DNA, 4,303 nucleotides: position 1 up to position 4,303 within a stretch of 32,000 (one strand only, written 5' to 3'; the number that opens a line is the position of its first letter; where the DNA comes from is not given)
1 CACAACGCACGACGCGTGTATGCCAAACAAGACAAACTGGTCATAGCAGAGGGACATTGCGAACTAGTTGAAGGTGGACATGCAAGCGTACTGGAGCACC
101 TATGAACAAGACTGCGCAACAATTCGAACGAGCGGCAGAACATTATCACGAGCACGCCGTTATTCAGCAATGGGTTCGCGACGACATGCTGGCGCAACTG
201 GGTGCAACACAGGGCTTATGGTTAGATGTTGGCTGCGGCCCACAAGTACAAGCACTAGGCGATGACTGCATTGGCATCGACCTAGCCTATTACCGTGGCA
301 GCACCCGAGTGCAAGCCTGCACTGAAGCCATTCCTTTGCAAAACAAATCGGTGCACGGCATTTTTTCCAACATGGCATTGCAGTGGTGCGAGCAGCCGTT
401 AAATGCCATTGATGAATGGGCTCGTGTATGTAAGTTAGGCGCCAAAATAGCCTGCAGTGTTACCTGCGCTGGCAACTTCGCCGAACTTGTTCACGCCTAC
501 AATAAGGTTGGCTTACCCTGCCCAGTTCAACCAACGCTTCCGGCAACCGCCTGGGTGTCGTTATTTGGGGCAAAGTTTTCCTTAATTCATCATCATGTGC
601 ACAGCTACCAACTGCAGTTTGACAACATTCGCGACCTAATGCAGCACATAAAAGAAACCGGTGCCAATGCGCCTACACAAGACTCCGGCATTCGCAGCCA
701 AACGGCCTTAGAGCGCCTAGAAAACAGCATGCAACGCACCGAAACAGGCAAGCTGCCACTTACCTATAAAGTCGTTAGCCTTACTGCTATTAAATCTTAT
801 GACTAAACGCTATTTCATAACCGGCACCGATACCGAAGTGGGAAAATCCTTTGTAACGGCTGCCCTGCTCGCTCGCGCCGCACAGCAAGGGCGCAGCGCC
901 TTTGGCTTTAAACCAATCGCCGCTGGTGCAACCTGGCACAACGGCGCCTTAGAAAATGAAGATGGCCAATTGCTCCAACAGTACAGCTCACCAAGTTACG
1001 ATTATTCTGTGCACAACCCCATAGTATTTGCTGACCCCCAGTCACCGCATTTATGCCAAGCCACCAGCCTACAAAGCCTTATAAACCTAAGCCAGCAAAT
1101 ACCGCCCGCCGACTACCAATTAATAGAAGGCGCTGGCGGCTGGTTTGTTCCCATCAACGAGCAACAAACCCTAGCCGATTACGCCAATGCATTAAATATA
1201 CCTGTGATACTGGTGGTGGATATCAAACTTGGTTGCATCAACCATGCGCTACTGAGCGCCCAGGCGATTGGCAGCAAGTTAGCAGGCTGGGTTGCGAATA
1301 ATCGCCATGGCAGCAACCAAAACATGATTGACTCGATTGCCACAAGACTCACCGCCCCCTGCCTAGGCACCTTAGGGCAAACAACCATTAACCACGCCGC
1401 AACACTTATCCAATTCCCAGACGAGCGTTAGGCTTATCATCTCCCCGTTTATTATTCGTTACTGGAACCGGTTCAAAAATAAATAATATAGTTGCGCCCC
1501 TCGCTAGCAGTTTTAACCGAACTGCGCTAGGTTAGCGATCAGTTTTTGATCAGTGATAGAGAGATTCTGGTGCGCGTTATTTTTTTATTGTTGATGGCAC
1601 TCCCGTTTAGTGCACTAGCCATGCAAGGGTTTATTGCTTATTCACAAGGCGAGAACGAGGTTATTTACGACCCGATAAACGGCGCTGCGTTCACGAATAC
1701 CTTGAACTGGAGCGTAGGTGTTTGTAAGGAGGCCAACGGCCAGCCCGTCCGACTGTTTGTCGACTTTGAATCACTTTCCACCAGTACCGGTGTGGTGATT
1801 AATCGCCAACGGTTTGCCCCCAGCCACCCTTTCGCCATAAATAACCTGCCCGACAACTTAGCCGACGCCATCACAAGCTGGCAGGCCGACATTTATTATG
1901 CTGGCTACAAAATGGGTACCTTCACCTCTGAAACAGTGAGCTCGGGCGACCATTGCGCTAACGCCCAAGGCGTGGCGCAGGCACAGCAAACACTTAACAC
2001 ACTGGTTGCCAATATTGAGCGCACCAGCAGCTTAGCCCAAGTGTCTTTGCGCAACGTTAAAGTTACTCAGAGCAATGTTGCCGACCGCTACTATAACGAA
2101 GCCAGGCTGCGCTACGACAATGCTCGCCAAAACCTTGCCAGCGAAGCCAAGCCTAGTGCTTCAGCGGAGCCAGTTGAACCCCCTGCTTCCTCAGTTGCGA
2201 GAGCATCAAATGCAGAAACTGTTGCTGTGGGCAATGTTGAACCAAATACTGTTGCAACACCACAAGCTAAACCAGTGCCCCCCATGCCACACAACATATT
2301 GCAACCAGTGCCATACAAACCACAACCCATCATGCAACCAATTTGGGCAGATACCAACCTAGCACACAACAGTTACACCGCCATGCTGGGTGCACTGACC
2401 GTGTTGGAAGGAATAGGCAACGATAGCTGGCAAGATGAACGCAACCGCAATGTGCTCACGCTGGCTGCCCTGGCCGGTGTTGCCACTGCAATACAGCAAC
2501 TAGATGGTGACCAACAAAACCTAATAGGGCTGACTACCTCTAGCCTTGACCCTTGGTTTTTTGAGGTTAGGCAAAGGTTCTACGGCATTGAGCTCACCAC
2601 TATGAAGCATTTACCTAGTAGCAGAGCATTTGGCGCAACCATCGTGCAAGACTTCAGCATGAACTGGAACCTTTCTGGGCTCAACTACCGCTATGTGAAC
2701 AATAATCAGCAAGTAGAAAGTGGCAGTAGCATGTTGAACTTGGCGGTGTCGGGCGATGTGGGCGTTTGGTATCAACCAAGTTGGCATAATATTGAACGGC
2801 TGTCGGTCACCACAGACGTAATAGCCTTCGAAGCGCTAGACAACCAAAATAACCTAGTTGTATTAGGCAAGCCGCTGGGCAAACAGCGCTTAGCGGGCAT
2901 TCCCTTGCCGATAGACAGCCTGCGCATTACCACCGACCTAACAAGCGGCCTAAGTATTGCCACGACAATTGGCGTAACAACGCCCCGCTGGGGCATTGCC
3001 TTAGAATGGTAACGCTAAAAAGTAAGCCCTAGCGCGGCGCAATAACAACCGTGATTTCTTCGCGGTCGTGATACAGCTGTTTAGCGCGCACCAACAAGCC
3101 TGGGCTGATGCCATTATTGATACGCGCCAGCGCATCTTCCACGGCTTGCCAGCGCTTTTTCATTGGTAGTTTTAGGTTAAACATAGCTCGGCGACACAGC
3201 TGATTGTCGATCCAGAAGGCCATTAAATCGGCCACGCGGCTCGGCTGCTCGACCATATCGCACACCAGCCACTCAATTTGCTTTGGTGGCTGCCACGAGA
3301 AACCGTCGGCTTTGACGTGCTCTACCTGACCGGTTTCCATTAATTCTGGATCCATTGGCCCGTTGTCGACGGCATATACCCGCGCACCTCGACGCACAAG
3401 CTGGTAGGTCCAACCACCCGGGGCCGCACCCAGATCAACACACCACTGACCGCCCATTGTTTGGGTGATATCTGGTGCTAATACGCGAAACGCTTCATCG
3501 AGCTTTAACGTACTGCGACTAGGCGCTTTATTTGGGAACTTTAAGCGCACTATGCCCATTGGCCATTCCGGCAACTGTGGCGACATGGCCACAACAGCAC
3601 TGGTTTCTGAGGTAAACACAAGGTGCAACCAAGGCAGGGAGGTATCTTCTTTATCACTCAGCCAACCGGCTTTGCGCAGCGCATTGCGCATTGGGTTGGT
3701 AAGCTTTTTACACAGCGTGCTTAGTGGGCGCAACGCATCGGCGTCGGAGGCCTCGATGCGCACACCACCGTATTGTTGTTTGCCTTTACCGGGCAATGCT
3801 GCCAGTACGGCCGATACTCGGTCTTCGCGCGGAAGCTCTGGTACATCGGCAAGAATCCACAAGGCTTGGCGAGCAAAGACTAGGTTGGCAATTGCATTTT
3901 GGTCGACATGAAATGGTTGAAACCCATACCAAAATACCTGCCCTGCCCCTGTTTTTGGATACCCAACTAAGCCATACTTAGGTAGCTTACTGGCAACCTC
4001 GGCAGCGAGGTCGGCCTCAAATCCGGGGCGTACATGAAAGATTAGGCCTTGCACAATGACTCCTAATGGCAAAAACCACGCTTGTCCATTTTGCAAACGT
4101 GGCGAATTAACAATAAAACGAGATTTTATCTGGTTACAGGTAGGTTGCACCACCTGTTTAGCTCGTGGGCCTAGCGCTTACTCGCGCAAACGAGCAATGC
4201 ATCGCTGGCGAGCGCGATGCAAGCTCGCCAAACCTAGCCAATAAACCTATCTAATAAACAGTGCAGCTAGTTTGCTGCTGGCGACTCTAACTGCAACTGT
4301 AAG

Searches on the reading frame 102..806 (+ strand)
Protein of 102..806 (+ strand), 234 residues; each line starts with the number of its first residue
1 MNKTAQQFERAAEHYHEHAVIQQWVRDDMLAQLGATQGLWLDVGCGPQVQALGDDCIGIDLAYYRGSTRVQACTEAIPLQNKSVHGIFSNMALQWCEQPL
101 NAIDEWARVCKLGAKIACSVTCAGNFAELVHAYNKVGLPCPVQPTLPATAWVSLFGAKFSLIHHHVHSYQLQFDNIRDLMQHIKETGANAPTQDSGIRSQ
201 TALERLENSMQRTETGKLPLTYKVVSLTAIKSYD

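Call 64: search_protein_families(library=pfam, proteins=[window:102-806:+], max_evalue=0.001)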
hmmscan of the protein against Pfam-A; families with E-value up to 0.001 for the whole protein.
window:102-806:+ (234 aa): 1 family
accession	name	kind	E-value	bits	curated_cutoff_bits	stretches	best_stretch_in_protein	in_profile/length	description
PF08241.18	Methyltransf_11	-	7.9e-07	30.1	21.2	1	41-117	1-94/95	Methyltransferase domain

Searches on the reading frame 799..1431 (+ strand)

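Call 64: search_protein_families(library=pfam, proteins=[window:799-1431:+], max_evalue=0.001)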
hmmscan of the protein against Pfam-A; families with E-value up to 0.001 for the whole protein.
window:799-1431:+ (210 aa): 2 families
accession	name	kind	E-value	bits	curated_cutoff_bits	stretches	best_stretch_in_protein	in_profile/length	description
PF13500.12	AAA_26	-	4.3e-32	112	27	1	3-192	1-188/198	AAA domain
PF01656.29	CbiA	-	2.3e-09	37.7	25.4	1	6-195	2-112/125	CobQ/CobB/MinD/ParA nucleotide binding domain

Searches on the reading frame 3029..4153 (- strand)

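Call 64: search_protein_families(library=pfam, proteins=[window:3029-4153:-], max_evalue=0.001)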
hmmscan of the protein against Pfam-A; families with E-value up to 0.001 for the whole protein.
window:3029-4153:- (374 aa): 3 families
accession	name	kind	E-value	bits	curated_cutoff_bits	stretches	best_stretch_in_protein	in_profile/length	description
PF21239.2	RLMM_N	-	2.1e-20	73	27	1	111-191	1-80/81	Ribosomal RNA large subunit methyltransferase M, N-terminal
PF01728.25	FtsJ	-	1.4e-12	48.3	24.1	1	212-304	3-103/181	FtsJ-like methyltransferase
PF18125.6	RlmM_FDX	-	6.9e-07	30.1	22.2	1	35-97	2-70/71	RlmM ferredoxin-like domain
